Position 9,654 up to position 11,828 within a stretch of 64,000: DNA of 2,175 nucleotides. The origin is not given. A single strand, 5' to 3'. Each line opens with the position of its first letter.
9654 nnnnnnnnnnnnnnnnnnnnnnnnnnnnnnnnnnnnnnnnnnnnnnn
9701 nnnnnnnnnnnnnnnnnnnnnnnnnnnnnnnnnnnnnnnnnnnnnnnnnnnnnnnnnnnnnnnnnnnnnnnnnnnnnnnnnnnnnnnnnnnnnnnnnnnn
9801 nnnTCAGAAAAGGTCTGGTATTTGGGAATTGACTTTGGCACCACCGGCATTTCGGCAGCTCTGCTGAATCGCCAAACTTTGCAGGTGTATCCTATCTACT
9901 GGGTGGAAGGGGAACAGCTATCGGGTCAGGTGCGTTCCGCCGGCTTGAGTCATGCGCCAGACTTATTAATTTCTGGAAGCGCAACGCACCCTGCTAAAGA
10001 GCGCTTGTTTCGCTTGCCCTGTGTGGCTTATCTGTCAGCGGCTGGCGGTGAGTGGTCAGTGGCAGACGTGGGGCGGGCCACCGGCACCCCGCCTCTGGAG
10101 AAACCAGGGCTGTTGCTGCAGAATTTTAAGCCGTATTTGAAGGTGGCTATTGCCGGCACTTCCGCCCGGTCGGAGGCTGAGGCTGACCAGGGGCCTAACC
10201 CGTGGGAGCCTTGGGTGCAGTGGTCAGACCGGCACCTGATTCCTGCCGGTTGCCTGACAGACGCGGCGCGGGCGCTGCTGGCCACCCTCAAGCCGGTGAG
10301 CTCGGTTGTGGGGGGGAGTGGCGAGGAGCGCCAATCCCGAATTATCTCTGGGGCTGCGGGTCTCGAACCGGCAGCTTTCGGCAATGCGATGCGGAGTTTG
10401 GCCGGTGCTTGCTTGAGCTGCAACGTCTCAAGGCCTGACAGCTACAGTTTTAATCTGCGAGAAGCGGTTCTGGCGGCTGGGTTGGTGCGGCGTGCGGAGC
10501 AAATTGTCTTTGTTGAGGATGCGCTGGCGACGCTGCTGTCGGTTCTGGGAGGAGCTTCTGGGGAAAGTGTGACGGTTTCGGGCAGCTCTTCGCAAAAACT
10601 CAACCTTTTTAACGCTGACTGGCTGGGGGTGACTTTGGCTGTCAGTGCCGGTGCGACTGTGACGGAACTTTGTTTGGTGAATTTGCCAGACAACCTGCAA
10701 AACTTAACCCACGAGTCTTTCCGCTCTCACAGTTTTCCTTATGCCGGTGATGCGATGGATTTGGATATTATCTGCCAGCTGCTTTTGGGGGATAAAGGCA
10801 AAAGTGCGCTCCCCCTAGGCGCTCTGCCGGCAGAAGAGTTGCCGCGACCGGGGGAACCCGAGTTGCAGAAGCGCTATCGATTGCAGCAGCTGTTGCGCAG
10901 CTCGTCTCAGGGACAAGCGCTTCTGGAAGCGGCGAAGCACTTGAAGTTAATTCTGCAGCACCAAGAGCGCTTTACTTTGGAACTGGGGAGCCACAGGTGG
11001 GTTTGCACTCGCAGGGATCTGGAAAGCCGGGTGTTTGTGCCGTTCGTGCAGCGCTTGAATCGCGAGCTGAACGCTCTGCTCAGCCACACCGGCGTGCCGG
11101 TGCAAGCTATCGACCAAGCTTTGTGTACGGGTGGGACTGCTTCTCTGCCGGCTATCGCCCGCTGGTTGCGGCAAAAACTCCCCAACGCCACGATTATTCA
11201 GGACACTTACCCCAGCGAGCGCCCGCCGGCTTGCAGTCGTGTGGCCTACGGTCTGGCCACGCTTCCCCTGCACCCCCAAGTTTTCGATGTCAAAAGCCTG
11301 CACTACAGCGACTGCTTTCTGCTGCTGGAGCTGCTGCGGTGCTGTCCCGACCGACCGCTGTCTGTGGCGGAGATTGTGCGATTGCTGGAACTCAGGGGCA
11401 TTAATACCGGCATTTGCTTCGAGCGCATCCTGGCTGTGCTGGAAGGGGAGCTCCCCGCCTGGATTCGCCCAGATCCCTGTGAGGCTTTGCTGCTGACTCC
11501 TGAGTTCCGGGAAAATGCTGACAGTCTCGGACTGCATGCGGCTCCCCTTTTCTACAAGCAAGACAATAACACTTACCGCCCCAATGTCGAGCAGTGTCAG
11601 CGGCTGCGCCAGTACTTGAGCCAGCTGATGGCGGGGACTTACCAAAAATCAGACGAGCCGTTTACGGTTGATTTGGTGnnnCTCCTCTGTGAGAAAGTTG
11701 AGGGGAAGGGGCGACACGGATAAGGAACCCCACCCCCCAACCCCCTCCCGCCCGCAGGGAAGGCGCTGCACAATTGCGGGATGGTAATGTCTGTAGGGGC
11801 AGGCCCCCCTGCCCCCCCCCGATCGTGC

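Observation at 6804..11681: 1625-aa protein: coiled coil + ~700-aa acidic linker with reiterated (D/E)LF(G/A)E motifs + C-terminal Hsp70-like ATPase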

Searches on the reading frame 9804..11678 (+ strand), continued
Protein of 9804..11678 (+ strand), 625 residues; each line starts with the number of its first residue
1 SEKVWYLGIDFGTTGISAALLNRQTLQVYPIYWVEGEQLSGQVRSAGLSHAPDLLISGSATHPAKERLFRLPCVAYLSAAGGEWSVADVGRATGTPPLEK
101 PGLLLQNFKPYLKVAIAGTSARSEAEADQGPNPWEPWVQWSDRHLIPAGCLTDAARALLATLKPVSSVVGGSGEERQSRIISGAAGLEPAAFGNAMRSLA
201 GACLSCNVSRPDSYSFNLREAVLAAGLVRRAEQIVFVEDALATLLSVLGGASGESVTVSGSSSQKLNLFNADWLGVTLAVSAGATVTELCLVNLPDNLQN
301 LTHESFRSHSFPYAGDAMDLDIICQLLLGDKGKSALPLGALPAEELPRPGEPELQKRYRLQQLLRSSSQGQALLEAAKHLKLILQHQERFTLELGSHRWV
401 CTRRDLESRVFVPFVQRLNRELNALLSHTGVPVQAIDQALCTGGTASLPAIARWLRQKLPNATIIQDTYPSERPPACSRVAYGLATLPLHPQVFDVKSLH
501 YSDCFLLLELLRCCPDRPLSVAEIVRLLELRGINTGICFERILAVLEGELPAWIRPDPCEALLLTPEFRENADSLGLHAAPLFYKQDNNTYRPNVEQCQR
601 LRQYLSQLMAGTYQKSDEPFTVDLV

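Call 32: fold_search(model_id=the predicted structure, library=pdb)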
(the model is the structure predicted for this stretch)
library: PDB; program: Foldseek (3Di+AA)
matches with E <= 10: 1052; with E <= 0.001: 277
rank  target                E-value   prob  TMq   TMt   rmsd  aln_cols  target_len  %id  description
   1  5obu                  2.3e-12  1.00  0.42  0.49   6.7       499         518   16  Mycoplasma genitalium DnaK deletion mutant lacking SBDalpha in complex with AMPPNP. (released 2018-05-09)
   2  7rax                  2.5e-12  1.00  0.45  0.68   8.0       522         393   15  ATP-binding state of the nucleotide-binding domain of Hsp70 DnaK mutant T199A (released 2023-07-05)
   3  4b9q_A                3.0e-12  1.00  0.43  0.44   8.6       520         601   14  Open conformation of ATP-bound Hsp70 homolog DnaK (released 2012-11-14)
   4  5obw                  3.4e-12  1.00  0.40  0.63   9.1       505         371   15  Mycoplasma genitalium DnaK-NBD in complex with ATP (released 2018-05-09)
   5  3qml_A                3.6e-12  1.00  0.42  0.65   7.7       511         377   14  The structural analysis of Sil1-Bip complex reveals the mechanism for Sil1 to function as a novel nucleotide exchange  (released 2011-06-29)
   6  7kru_A                3.8e-12  1.00  0.43  0.50   8.1       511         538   14  Stimulating state of a truncated Hsp70 DnaK fused with a substrate peptide (released 2021-09-15)
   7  7kru_B                4.0e-12  1.00  0.44  0.50   7.9       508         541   15  Stimulating state of a truncated Hsp70 DnaK fused with a substrate peptide (released 2021-09-15)
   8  5obv                  4.7e-12  1.00  0.41  0.48   7.2       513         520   15  Mycoplasma genitalium DnaK deletion mutant lacking SBDalpha in complex with ADP and Pi. (released 2018-05-09)
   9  6w6e_I                4.7e-12  1.00  0.40  0.65   7.3       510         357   14  The Mycobacterium tuberculosis ClpB disaggregase hexamer structure with a locally refined ClpB middle domain and a Dna (released 2021-05-26)
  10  4b9q_D                4.7e-12  1.00  0.43  0.45   8.3       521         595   14  Open conformation of ATP-bound Hsp70 homolog DnaK (released 2012-11-14)
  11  5ex5_B                5.2e-12  1.00  0.41  0.63   8.3       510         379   14  Crystal structure of human GRP78 (70kDa heat shock protein 5 / BIP) ATPase domain in complex with 7-deaza-ADP and inor (released 2016-06-15)
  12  5oby                  6.4e-12  1.00  0.40  0.64   7.4       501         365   15  Mycoplasma genitalium DnaK-NBD in complex with AMP-PNP (released 2018-05-09)
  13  4jn4_A                6.8e-12  1.00  0.44  0.45   7.9       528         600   16  Allosteric opening of the polypeptide-binding site when an Hsp70 binds ATP (released 2013-05-29)
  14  6eof                  7.1e-12  1.00  0.43  0.51   8.2       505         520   13  Crystal structure of AMPylated GRP78 in ADP state (released 2017-11-01)
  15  7a4u                  7.1e-12  1.00  0.41  0.48   8.7       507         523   14  Crystal structure of lid-truncated apo BiP in an oligomeric state (released 2020-12-16)
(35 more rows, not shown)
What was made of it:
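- On Hsp70 (PF00012 / DnaK-type chaperones): The Foldseek top 50 are all Hsp70 family (call 32).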

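Call 58: find_homologous_proteins(query=L040:10001-11890:+, max_evalue=1e-50)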
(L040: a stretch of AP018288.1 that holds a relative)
Query L040:10001-11890:+ (630 aa): 248 proteins with E <= 1e-50 among 8000 candidates; the best 120 are listed.
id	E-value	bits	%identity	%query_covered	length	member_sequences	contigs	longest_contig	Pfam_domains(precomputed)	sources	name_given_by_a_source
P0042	0.0e+0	1079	76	100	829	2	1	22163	-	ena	-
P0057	0.0e+0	1075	76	100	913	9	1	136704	-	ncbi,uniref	ncbi:hypothetical protein, partial [Nostoc sp.]|uniref:hypothetical protein n=1 Tax=Nostoc sp. TaxID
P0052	0.0e+0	1062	75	100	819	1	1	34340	-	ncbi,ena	-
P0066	0.0e+0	1055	75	100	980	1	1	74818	-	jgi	jgi:hypothetical protein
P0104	0.0e+0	1041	76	100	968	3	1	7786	-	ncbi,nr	ncbi:MAG: hypothetical protein NWQ28_00970, partial [Nodularia sp. (in: cyanobacteria)]|nr:hypotheti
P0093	0.0e+0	1017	76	100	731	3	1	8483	-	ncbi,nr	ncbi:hypothetical protein PN460_02425, partial [Nodularia sphaerocarpa CS-585A2]|nr:hypothetical pro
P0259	0.0e+0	1010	74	100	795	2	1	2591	-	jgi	jgi:hypothetical protein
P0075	9.4e-297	1004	77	96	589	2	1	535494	-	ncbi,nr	ncbi:hypothetical protein FDUTEX481_07313 [Tolypothrix sp. PCC 7601]|nr:hypothetical protein FDUTEX4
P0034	2.4e-294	996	72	100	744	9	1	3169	-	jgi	jgi:hypothetical protein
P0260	4.0e-294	995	71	100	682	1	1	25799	-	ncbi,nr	ncbi:MAG: hypothetical protein EAZ77_08555 [Nostocales cyanobacterium]|nr:MAG: hypothetical protein 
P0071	2.7e-286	969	70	100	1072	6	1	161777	-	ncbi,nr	ncbi:MAG: hypothetical protein KME33_20675, partial [Aetokthonos hydrillicola CCALA 1050]|nr:hypothe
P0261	1.2e-285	967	70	100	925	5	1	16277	-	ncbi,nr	ncbi:hypothetical protein F2Y93_15700, partial [Aphanizomenon flos-aquae CCAP 1446/1C]|nr:hypothetic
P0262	1.4e-282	957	70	99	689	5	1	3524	-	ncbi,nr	ncbi:hypothetical protein PN473_12350, partial [Dolichospermum circinale CS-545/17]|nr:hypothetical 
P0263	4.1e-282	955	68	100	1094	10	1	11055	-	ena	-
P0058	7.3e-278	941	69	100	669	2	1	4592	-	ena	-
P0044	9.5e-133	462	41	97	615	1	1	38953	PF11104.15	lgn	-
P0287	6.3e-132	459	42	99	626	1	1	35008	PF11104.15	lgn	-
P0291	9.4e-127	442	41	99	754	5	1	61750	PF11104.15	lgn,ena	-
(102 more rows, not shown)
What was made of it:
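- One UniRef fragment is auto-named 'Molecular chaperone' (call 58).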

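Call 65: search_protein_families(library=padloc, proteins=[window:9804-11678:+], max_evalue=0.1)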
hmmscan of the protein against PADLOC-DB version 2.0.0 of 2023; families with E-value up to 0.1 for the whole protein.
window:9804-11678:+ (625 aa): 0 families

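Call 87: find_encoding_contigs(protein=P0039, flank=6000, max_places=8)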
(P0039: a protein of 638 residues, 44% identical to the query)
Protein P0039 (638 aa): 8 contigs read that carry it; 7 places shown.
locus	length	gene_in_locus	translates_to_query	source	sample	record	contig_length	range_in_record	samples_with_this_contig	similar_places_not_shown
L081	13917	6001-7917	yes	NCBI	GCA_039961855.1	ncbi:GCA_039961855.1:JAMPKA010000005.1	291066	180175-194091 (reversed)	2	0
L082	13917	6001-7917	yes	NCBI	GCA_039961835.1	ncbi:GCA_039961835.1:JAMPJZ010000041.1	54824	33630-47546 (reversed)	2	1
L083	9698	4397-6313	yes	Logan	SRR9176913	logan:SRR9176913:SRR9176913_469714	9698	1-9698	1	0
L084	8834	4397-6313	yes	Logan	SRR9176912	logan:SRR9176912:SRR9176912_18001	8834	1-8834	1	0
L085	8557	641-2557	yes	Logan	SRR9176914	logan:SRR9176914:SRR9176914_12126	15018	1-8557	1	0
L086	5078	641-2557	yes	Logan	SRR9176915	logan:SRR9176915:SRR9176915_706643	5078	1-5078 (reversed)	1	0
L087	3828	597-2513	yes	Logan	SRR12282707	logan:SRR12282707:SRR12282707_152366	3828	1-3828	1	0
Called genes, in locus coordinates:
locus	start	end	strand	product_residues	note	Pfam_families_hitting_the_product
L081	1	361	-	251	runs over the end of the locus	PF09991:DUF2232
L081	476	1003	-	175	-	PF00582:Usp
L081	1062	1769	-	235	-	PF00027:cNMP_binding, PF13545:HTH_Crp_2, PF00325:Crp (weak)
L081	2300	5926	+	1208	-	-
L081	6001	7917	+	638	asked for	-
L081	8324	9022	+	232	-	PF02397:Bac_transf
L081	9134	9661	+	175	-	PF01066:CDP-OH_P_transf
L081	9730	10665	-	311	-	PF01370:Epimerase, PF04321:RmlD_sub_bind (faint), PF05368:NmrA (weak), PF13460:NAD_binding_10, PF16363:GDP_Man_Dehyd (faint)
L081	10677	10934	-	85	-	-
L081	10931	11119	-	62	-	-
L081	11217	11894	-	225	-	PF01975:SurE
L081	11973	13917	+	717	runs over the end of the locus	-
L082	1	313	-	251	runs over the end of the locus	PF09991:DUF2232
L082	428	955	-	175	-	PF00582:Usp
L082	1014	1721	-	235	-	PF00027:cNMP_binding, PF13545:HTH_Crp_2, PF00325:Crp (weak)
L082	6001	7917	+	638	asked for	-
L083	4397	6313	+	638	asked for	-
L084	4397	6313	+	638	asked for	-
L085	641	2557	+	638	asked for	-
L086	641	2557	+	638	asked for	-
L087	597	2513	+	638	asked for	-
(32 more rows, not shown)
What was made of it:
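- The Coleofasciculus ATPase ORF has a called ATG start (call 87).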

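Call 92: find_encoding_contigs(protein=P0017, flank=4000, max_places=6)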
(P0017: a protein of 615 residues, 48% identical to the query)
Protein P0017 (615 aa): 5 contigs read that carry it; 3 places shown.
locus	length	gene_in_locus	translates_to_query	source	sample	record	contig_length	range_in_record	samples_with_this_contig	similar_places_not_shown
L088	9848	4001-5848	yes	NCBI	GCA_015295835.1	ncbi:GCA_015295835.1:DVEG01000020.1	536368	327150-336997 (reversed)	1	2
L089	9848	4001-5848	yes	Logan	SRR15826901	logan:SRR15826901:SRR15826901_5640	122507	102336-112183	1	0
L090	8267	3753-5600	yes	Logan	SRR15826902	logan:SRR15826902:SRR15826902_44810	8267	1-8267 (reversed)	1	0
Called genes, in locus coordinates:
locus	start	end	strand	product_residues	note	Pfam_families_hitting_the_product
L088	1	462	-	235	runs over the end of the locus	PF00027:cNMP_binding, PF09339:HTH_IclR (faint), PF13545:HTH_Crp_2, PF01047:MarR (weak), PF00325:Crp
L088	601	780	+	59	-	-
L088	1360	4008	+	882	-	-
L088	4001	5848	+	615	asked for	-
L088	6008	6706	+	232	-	PF02397:Bac_transf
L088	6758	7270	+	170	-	PF01066:CDP-OH_P_transf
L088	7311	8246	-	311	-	PF01370:Epimerase, PF04321:RmlD_sub_bind (weak), PF13460:NAD_binding_10, PF16363:GDP_Man_Dehyd (faint)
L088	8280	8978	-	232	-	PF01975:SurE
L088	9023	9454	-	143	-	PF01951:Archease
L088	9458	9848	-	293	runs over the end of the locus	PF00009:GTP_EFTU (faint), PF02492:cobW, PF07683:CobW_C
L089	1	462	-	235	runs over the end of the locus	PF00027:cNMP_binding, PF09339:HTH_IclR (faint), PF13545:HTH_Crp_2, PF01047:MarR (weak), PF00325:Crp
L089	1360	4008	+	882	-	-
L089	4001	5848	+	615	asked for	-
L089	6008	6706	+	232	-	PF02397:Bac_transf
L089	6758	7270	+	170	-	PF01066:CDP-OH_P_transf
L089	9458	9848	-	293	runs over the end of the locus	PF00009:GTP_EFTU (faint), PF02492:cobW, PF07683:CobW_C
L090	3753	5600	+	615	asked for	-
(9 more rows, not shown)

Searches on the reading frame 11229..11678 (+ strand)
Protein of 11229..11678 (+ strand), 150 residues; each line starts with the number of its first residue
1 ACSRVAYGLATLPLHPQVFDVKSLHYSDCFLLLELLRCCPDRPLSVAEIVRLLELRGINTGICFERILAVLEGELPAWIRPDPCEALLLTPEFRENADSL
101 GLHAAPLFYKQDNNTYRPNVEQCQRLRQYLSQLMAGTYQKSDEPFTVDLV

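Call 45: search_solved_structures(query=window:11229-11678:+, max_evalue=10)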
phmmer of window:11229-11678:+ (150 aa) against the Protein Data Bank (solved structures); distinct sequences matched with E-value up to 10: 4.
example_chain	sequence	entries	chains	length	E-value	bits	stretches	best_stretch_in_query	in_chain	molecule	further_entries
4k1g_A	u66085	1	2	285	1.5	11.8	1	7-74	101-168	Endonuclease 4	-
2nq9_A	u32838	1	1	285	1.5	11.8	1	7-74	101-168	Endonuclease 4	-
1qtw_A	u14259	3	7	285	1.5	11.8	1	7-74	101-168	ENDONUCLEASE IV | Endonuclease 4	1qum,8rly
2nqh_A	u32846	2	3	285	1.5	11.8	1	7-74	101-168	Endonuclease 4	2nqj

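Call 50: predict_structure(alignment_id=A2)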
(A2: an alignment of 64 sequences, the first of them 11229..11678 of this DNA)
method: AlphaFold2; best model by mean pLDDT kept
length: 150 residues; sequences in the alignment: 64
mean_pLDDT: 70.4   pTM: 0.62
mean pLDDT of the five models: 70.4, 69.2, 66.8, 64.9, 62.9
residues with pLDDT >= 90: 34; 70-90: 53; 50-70: 27; < 50: 36
segments of 3 or more residues with pLDDT < 50: 1-23, 138-150
pLDDT, mean of each block of 10 residues (from residue 1): 36 41 67 86 93 90 90 78 58 60 84 92 86 60 35
secondary structure, 60 per line:
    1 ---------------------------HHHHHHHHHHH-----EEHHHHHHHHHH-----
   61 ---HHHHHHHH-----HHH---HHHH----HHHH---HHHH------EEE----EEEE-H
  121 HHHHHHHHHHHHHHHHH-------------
elements in order: H28-38 H46-55 H64-71 H83-86 H91-94 H98-101 E108-110 E115-118 H120-137
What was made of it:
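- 11292..11648 (+): C-terminal acidic winged-helix domain (residues ~1497-1615). The separate model has a core of 80-93 (call 50).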
